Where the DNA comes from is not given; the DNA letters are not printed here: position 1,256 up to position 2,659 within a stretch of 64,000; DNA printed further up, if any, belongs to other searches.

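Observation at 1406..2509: Ultraminimal [FeFe]-hydrogenase H-cluster protein in an archaeon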

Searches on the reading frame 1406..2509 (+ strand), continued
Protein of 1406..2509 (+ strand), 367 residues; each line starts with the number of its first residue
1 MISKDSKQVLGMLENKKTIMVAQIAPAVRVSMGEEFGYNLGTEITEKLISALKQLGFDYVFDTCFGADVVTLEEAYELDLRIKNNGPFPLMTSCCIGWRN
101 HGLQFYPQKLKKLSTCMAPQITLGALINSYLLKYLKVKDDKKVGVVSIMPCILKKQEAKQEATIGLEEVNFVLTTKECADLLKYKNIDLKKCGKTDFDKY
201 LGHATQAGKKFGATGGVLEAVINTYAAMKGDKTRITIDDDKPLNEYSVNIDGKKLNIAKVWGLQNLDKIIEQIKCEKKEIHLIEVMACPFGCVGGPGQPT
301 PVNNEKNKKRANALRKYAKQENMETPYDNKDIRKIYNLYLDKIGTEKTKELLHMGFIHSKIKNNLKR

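Call 30: find_encoding_contigs(protein=P0021, flank=8000, max_places=2)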
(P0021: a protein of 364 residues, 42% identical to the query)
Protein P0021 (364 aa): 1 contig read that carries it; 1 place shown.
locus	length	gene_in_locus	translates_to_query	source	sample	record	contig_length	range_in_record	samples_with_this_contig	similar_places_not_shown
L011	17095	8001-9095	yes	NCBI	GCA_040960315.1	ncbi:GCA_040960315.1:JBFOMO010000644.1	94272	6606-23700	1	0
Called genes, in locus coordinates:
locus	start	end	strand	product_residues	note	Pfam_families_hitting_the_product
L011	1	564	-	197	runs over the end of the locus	PF14512:TM1586_NiRdase (weak), PF00881:Nitroreductase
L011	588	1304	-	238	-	PF00459:Inositol_P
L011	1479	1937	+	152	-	PF13412:HTH_24 (weak)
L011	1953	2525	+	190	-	PF01025:GrpE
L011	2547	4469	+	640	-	PF00012:HSP70, PF06723:MreB_Mbl, PF00012:HSP70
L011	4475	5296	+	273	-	PF04326:SLFN_AlbA_2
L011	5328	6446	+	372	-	PF00226:DnaJ, PF01556:DnaJ_C, PF27659:CHP02642 (faint), PF00684:DnaJ_CXXCXGXG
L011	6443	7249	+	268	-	PF02636:Methyltransf_28 (weak), PF08241:Methyltransf_11 (weak), PF08242:Methyltransf_12 (weak), PF13649:Methyltransf_25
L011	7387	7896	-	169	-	-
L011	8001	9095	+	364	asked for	PF02906:Fe_hyd_lg_C, PF02256:Fe_hyd_SSU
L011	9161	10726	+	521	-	-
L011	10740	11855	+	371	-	PF07690:MFS_1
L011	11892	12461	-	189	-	-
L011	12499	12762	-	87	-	-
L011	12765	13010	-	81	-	-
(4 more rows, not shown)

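Call 32: search_solved_structures(query=window:1406-2509:+, show_alignments=5, max_evalue=1e-64)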
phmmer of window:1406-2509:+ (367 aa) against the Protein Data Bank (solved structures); distinct sequences matched with E-value up to 1e-64: 3.
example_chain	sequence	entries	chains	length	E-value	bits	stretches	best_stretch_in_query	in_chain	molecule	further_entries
8a6t_A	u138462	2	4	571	1.2e-70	242.1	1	8-361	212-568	Electron bifurcating hydrogenase subunit HydA1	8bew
7qv7_D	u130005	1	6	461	8.8e-70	239.2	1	7-356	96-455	Hydrogen dependent carbon dioxide reductase subunit HydA2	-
7q4v_A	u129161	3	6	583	3.8e-65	224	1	14-356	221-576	Iron hydrogenase HydA1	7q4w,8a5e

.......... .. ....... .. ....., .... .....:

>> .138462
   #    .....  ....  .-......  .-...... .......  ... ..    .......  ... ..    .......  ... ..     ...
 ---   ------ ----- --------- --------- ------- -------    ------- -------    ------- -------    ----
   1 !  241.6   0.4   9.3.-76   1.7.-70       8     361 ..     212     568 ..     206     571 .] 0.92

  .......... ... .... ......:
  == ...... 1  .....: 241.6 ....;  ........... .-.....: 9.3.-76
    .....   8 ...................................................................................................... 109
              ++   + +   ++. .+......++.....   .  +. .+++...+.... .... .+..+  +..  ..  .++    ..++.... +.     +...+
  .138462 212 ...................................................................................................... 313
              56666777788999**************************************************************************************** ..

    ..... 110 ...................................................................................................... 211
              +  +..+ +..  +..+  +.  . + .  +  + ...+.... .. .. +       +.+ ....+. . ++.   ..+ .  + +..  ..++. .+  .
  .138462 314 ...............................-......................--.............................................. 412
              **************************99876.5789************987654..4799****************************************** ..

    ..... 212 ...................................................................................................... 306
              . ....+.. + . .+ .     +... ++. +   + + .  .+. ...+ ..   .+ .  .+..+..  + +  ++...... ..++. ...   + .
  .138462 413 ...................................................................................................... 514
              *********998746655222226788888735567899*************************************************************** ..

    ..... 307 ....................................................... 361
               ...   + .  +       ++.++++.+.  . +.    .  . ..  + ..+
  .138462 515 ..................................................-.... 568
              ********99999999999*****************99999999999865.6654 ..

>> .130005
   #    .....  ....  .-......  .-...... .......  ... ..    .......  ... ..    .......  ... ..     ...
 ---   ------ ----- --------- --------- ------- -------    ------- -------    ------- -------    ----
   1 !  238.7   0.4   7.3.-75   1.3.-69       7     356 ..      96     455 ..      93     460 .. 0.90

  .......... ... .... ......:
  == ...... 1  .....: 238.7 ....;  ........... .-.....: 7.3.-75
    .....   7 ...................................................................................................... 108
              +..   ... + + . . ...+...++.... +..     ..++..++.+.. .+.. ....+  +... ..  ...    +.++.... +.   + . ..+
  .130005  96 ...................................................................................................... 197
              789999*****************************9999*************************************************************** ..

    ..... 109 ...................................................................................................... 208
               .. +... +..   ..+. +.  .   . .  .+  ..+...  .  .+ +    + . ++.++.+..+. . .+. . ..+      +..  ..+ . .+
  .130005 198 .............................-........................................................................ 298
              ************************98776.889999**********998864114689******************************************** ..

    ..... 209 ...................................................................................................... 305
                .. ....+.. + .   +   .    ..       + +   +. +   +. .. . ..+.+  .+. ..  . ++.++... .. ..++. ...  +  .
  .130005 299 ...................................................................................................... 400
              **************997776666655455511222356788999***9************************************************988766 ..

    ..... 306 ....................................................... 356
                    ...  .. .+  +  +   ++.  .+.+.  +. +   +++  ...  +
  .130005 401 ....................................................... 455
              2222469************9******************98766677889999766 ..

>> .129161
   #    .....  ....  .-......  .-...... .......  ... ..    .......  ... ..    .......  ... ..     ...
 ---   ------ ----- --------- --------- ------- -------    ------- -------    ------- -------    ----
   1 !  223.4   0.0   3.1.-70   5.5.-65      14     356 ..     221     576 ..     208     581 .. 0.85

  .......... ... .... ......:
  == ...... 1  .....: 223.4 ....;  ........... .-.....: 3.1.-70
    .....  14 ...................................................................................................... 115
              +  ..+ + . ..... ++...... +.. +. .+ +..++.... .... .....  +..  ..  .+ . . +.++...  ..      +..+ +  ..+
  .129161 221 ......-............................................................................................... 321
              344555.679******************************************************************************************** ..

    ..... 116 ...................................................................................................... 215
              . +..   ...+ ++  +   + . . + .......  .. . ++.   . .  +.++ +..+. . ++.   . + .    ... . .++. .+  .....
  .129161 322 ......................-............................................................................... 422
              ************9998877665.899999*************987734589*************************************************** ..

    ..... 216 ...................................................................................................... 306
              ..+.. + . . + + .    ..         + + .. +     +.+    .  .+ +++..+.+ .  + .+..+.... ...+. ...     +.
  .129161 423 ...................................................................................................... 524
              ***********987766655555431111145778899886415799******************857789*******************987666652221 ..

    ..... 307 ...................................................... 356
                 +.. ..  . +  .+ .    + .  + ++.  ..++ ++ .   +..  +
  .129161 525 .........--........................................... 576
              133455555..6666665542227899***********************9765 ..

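Call 33: search_solved_structures(query=window:1406-2509:+, show_alignments=5, max_evalue=2e-64)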
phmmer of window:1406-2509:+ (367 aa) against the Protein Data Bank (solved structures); distinct sequences matched with E-value up to 2e-64: 9.
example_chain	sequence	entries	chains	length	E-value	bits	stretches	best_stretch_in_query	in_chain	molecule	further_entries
8a6t_A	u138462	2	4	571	1.2e-70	242.1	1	8-361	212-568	Electron bifurcating hydrogenase subunit HydA1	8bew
7qv7_D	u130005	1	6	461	8.8e-70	239.2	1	7-356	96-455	Hydrogen dependent carbon dioxide reductase subunit HydA2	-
7q4v_A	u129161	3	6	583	3.8e-65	224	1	14-356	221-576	Iron hydrogenase HydA1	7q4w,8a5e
8cjy_A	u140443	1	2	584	1.2e-64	222.3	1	17-357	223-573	Iron hydrogenase 1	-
9rj9_A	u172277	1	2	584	1.6e-64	221.9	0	17-357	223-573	Iron hydrogenase 1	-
9rjo_A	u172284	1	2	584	1.7e-64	221.8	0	17-357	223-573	Iron hydrogenase 1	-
4xdd_A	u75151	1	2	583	1.7e-64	221.8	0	17-357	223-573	Iron hydrogenase 1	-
4xdc_A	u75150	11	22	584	1.7e-64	221.8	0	17-357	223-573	Iron hydrogenase 1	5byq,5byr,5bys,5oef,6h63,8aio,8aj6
9rjq_A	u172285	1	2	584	1.7e-64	221.8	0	17-357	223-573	Iron hydrogenase 1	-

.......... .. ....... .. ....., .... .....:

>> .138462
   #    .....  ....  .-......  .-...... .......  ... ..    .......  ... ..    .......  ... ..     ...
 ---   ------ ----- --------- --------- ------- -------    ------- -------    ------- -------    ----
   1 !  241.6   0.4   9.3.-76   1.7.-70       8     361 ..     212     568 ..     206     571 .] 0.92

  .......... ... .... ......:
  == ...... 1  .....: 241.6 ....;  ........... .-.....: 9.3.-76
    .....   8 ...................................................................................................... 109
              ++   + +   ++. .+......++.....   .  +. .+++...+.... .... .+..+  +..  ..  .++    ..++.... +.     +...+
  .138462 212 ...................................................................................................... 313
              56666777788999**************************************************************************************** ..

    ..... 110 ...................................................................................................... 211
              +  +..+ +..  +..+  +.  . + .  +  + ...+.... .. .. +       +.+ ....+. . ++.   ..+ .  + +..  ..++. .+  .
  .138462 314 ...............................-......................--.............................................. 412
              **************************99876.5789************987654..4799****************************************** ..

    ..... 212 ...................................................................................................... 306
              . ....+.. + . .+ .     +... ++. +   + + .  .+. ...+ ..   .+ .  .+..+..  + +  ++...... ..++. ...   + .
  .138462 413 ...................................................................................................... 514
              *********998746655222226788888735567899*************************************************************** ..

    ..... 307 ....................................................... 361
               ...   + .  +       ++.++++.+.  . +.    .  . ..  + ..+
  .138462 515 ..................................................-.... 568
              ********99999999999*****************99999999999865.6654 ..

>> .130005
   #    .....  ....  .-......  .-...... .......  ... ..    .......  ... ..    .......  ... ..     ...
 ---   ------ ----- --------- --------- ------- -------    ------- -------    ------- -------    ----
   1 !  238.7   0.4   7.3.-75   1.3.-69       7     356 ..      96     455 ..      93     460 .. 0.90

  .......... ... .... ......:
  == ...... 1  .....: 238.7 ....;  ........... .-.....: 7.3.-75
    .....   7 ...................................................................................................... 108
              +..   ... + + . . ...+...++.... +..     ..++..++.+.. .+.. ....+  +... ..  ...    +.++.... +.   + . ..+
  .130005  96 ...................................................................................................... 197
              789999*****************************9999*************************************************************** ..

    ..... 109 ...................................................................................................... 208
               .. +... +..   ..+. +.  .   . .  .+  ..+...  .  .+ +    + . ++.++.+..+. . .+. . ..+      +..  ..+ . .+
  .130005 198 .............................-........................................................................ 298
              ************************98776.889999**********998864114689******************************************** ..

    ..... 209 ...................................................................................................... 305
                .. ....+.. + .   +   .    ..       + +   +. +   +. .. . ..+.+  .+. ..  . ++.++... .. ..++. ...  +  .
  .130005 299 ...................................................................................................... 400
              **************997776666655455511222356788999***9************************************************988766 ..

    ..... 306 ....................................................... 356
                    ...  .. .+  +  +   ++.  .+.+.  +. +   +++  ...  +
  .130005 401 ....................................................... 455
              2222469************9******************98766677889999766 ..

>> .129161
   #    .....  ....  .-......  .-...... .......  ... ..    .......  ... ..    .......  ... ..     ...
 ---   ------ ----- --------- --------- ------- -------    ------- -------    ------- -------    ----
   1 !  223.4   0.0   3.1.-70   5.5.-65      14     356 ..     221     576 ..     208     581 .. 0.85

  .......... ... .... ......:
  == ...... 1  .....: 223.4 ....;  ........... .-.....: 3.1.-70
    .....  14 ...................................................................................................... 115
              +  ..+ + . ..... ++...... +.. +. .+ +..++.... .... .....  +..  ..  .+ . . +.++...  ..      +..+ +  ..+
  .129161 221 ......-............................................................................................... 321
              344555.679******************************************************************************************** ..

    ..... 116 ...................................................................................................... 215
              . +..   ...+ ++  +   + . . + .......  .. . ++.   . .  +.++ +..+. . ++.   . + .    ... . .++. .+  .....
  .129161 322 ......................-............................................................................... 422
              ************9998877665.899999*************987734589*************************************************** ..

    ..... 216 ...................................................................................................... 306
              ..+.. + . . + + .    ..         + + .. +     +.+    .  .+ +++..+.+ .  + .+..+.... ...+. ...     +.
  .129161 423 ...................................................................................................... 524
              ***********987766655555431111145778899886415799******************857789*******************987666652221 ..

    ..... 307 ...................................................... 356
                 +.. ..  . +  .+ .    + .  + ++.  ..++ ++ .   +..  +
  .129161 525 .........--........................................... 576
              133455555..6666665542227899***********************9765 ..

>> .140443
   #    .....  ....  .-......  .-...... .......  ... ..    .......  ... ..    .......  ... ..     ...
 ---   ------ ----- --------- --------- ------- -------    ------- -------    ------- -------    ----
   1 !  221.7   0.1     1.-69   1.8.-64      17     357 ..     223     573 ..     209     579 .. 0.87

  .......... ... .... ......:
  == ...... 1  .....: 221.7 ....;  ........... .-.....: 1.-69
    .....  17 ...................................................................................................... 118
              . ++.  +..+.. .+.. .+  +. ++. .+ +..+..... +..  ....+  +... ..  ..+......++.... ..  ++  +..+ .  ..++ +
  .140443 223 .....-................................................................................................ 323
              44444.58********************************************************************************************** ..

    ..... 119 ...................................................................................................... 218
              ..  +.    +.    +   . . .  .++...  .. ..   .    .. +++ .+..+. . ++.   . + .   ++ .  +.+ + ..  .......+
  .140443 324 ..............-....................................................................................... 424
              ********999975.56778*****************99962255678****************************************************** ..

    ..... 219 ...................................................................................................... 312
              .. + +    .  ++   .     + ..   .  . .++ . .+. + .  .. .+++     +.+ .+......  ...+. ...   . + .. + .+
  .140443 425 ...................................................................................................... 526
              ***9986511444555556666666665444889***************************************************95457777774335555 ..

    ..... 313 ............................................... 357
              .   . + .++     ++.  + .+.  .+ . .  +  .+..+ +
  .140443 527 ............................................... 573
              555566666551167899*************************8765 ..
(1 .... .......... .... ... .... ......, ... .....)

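Call 38: find_related_loci(query=A1, collection=genome_contigs, flank=10000)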
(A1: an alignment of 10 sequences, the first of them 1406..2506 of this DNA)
Query A1 (367 aa) in genome_contigs; peptide patterns used: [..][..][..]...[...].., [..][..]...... (x = any residue, [..] = any of these).
338 stretches matched a pattern; 51 encode a relative of the query (tblastn E <= 1e-3); 51 distinct loci.
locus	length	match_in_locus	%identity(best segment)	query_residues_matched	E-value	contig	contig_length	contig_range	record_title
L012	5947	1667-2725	53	5-355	2e-124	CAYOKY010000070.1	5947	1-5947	MAG TPA_asm: Candidatus Micrarchaeota archaeon isolate SRP104257_co1_160 genome assembly, contig: NODE_13315_length_5947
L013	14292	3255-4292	40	13-354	7e-79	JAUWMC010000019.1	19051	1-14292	MAG: Candidatus Micrarchaeota archaeon isolate CSMAG_2388 CSMAG_2388_k141_580579_length_19051_cov_7.9278, whole genome s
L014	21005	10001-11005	42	19-354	2e-78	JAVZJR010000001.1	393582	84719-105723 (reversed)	MAG: Candidatus Bilamarchaeaceae archaeon isolate DRTY-6_201901_bins_91 DRTY-6_201901_bins_91_scaffold_1, whole genome s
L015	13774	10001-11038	41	13-354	3e-78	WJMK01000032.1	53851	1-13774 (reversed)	MAG: Candidatus Micrarchaeota archaeon isolate Bin_386 k141_2854817, whole genome shotgun sequence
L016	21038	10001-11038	41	13-354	7e-78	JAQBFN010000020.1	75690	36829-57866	MAG: Candidatus Micrarchaeota archaeon isolate MAG_440_bin-23 440_bin-23_ctg-20, whole genome shotgun sequence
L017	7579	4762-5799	41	13-354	5e-77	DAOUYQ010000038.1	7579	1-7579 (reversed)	MAG TPA_asm: Candidatus Micrarchaeota archaeon isolate CSMAG_931 CSMAG_931_k141_1890978_length_7579_cov_6.0000, whole ge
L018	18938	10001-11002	41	20-354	7e-75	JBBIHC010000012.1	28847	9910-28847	MAG: Candidatus Micrarchaeota archaeon isolate BQF270218_bin_105 NODE_1867_length_28847_cov_6.666261, whole genome shotg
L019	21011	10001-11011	39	19-354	2e-74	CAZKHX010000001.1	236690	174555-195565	MAG TPA_asm: Candidatus Micrarchaeota archaeon isolate binchicken_co334_50 genome assembly, contig: NODE_22_length_23669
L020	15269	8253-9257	41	19-354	2e-73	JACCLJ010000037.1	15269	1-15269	MAG: Candidatus Micrarchaeota archaeon isolate Sv217 k141_5625060, whole genome shotgun sequence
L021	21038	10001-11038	39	13-354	4e-73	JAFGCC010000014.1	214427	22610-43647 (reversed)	MAG: Candidatus Micrarchaeota archaeon isolate Zod_Metabat.1079 k87_9000219, whole genome shotgun sequence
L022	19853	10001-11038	37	13-354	5e-73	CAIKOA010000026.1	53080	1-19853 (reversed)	uncultured Candidatus Micrarchaeota archaeon isolate AlinenSediments_bin-4478 genome assembly, contig: bin-4478:26/35, w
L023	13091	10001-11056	38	8-358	2e-72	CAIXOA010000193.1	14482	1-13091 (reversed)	uncultured Candidatus Micrarchaeota archaeon isolate AlinenSediments_bin-2471 genome assembly, contig: bin-2471:193/197,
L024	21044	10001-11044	38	19-367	1e-70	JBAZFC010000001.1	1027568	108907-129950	MAG: Candidatus Micrarchaeia archaeon isolate SO_2017_LW3_140 NODE_4_length_1027568_cov_2.448797_LW162_2017, whole genom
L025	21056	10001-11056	38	8-358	2e-70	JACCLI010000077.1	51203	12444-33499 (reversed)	MAG: Candidatus Micrarchaeota archaeon isolate Sv319 k141_10052706, whole genome shotgun sequence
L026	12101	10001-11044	38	19-367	7e-70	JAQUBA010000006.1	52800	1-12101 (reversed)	MAG: Candidatus ainarchaeum sp. isolate STC_97 NODE_1275_length_52800_cov_4.288193_Sandtown_C, whole genome shotgun sequ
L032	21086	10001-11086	38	8-356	8e-68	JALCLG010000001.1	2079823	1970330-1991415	MAG: Bacilli bacterium isolate UW_DM_BACIL1_1 Ga0455824_0001, whole genome shotgun sequence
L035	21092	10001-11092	35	7-356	4e-66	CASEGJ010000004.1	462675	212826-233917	uncultured Bacillales bacterium isolate SI.O46.metabat-bins.30 genome assembly, contig: SI.O46.metabat-bins.30.fa_k141_1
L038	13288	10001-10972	39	20-340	1e-63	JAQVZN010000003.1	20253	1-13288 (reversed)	MAG: Candidatus Paceibacterota bacterium isolate STF2_174 NODE_6502_length_20253_cov_17.122777_Sandtown_F2, whole genome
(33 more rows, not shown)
